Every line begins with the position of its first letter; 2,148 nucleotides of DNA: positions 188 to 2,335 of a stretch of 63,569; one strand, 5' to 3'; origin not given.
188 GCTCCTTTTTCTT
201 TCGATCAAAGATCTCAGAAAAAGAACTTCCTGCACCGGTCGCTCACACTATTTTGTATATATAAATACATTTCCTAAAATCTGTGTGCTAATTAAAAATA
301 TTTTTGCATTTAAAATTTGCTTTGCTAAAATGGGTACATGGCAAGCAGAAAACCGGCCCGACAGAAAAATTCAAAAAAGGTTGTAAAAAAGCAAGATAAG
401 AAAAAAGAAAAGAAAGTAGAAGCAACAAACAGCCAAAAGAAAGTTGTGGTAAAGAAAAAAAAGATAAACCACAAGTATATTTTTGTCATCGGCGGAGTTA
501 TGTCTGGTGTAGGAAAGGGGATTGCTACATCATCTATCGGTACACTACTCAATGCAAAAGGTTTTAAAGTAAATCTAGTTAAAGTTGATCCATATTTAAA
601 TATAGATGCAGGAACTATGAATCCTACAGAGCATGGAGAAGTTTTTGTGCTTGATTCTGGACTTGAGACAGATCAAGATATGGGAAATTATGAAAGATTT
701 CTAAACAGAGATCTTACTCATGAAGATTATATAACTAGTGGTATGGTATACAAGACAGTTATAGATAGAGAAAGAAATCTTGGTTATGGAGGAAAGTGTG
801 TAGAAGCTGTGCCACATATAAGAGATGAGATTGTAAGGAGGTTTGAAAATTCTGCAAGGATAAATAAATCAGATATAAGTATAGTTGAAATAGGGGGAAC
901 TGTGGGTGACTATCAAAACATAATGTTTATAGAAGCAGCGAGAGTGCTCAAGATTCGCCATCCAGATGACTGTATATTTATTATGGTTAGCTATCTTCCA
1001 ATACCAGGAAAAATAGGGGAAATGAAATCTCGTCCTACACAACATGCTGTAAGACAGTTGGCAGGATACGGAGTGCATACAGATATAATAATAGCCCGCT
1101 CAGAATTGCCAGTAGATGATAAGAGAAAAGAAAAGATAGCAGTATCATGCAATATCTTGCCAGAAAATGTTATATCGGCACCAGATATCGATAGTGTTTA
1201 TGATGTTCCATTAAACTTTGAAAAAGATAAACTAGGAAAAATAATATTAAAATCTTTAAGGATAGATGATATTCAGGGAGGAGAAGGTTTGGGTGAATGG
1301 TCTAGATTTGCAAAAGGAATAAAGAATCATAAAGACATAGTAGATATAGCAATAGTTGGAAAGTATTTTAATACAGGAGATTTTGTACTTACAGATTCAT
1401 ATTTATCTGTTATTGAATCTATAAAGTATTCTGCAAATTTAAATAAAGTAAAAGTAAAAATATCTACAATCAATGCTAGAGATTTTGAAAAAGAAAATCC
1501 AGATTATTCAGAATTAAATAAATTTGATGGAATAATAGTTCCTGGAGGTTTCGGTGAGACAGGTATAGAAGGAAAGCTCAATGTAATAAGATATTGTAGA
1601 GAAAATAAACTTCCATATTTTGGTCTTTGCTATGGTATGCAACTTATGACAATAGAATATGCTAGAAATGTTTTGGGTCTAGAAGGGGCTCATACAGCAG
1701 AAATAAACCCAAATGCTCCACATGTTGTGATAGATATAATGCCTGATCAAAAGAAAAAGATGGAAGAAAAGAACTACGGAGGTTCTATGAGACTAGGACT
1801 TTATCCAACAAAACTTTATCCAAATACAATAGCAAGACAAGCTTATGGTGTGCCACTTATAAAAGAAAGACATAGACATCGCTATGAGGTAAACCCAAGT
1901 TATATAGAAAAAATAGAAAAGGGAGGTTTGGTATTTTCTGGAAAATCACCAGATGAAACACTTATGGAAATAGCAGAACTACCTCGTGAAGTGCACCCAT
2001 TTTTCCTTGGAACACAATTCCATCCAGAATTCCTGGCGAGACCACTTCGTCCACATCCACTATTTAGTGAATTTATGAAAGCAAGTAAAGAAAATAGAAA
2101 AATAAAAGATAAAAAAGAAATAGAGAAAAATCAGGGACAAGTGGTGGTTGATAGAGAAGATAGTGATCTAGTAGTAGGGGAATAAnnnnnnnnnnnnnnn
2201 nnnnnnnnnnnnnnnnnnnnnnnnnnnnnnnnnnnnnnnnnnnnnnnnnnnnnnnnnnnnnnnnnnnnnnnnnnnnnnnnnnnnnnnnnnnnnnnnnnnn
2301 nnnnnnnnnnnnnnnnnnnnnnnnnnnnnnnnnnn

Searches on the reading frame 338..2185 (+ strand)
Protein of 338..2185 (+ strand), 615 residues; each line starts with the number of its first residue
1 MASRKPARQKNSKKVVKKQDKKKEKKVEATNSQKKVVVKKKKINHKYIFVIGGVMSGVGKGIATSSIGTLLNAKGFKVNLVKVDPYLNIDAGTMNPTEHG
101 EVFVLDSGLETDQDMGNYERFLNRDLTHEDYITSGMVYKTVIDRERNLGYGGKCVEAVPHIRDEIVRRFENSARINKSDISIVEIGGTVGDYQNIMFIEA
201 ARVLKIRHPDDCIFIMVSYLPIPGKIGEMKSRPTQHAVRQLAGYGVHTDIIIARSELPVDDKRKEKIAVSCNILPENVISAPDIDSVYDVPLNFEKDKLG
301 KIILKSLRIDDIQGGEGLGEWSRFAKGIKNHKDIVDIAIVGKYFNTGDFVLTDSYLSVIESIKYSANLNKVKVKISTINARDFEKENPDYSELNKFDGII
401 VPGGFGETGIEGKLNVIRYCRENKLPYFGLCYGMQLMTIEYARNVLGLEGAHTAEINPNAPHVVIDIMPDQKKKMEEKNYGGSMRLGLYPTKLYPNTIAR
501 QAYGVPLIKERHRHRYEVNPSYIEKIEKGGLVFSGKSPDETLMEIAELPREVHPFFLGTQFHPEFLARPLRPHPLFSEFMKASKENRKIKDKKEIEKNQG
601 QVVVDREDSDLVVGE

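Call 26: search_protein_families(library=pfam, proteins=[window:338-2185:+], max_evalue=0.001)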
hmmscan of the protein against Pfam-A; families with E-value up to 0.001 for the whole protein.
window:338-2185:+ (615 aa): 4 families
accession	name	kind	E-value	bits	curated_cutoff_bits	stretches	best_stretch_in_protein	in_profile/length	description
PF06418.20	CTP_synth_N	-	1.1e-100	336.8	26.1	1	46-309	1-265/265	CTP synthase N-terminus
PF00117.34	GATase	-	1.3e-38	133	22.8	1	350-581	1-189/190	Glutamine amidotransferase class-I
PF01656.29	CbiA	-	0.00013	22.3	25.4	1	51-143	3-54/125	CobQ/CobB/MinD/ParA nucleotide binding domain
PF07722.19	Peptidase_C26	-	0.00017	21.9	20.5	0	414-564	95-219/219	Peptidase C26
